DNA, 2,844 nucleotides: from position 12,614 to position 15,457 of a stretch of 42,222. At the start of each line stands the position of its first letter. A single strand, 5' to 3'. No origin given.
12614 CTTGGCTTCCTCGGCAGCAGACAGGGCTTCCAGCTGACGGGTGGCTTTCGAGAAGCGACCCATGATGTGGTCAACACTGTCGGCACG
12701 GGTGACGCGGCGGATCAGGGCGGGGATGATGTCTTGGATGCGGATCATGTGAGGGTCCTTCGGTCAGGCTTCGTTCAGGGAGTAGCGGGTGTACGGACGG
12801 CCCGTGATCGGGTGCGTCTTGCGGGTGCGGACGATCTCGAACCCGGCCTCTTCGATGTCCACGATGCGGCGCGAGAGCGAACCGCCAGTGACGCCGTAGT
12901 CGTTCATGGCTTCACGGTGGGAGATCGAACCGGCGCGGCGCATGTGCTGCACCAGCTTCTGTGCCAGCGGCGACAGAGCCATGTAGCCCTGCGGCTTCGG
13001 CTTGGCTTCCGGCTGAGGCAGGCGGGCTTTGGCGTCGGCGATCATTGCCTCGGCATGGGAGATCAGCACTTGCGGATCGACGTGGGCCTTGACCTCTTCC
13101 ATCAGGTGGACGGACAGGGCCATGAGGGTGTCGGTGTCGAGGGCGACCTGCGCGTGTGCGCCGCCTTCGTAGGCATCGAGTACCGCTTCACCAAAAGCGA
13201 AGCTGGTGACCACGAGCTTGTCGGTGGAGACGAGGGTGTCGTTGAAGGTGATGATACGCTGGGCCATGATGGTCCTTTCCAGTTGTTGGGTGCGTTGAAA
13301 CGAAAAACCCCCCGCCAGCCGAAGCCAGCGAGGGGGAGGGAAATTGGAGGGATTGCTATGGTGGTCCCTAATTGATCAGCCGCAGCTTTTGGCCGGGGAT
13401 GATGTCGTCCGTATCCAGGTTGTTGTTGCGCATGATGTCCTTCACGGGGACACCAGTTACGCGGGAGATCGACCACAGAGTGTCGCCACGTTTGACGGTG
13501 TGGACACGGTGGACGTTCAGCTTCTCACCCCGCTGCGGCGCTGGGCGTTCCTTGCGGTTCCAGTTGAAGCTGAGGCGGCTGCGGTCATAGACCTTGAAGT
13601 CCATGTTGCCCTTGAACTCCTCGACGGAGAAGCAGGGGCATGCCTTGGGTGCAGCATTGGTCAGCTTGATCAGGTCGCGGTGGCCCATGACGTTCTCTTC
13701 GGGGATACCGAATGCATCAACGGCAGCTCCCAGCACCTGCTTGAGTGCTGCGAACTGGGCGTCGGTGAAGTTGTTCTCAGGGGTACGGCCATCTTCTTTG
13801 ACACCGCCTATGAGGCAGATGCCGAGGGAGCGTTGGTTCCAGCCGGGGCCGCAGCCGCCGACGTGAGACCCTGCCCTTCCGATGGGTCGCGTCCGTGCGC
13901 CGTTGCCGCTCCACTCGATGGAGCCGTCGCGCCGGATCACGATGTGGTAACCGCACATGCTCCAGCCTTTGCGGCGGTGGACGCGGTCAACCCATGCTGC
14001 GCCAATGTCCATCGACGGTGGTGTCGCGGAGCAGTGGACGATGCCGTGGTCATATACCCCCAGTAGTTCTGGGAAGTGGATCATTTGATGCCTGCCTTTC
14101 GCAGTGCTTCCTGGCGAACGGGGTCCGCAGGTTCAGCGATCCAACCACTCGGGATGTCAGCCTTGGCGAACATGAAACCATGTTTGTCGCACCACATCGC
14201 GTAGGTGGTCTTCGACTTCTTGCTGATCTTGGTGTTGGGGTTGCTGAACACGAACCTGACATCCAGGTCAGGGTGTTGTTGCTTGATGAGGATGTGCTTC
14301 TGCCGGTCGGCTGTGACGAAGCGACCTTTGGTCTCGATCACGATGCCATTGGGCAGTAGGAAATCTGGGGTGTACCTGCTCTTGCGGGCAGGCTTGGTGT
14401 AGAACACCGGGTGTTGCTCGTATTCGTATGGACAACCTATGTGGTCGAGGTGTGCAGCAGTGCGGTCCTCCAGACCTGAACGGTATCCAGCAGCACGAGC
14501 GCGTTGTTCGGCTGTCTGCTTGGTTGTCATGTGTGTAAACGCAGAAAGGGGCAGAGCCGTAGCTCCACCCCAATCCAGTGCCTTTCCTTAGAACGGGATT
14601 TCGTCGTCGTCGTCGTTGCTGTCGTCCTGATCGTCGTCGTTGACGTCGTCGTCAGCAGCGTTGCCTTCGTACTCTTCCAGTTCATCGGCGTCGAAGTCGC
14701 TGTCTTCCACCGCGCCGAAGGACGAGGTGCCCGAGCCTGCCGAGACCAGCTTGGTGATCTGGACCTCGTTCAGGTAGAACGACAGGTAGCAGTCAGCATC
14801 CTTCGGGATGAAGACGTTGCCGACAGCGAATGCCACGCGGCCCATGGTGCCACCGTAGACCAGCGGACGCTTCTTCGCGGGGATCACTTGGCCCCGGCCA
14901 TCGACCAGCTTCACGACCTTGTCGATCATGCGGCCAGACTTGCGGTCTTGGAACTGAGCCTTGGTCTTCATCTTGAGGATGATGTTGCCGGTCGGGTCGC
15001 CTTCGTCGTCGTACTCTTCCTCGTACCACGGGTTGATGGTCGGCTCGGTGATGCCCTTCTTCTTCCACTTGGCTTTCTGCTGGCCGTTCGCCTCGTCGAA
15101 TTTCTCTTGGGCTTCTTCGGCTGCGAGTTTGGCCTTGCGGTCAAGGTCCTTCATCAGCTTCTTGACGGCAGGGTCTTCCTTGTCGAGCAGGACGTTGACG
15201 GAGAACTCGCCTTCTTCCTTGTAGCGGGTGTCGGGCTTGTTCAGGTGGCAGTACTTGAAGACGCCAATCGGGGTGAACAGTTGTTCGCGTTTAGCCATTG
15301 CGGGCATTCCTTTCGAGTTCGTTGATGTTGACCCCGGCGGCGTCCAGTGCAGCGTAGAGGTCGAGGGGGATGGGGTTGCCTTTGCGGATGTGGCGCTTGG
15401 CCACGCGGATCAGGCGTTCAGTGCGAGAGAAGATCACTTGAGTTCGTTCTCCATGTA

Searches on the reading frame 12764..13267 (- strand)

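Call 70: search_protein_families(library=pfam, proteins=[window:12764-13267:-], max_evalue=0.01)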
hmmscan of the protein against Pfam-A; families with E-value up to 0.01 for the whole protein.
window:12764-13267:- (167 aa): 1 family
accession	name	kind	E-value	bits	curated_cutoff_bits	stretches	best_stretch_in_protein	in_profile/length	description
PF14090.12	HTH_39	-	1.4e-14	54.2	21.3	1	102-166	3-69/70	Winged helix-turn-helix domain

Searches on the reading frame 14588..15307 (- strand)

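Call 70: search_protein_families(library=pfam, proteins=[window:14588-15307:-], max_evalue=0.01)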
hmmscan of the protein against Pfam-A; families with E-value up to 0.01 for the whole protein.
window:14588-15307:- (239 aa): 2 families
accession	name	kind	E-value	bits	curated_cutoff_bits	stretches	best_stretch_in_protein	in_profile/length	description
PF21265.3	SBB_T7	-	2.6e-14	53.6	27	1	18-162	6-144/169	Single-stranded DNA-binding protein, Bacteriophage T7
PF10991.15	Enc34_ssDNA-bd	-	3.3e-05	24.1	26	1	17-206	10-167/176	Enterobacter phage Enc34, ssDNA-binding protein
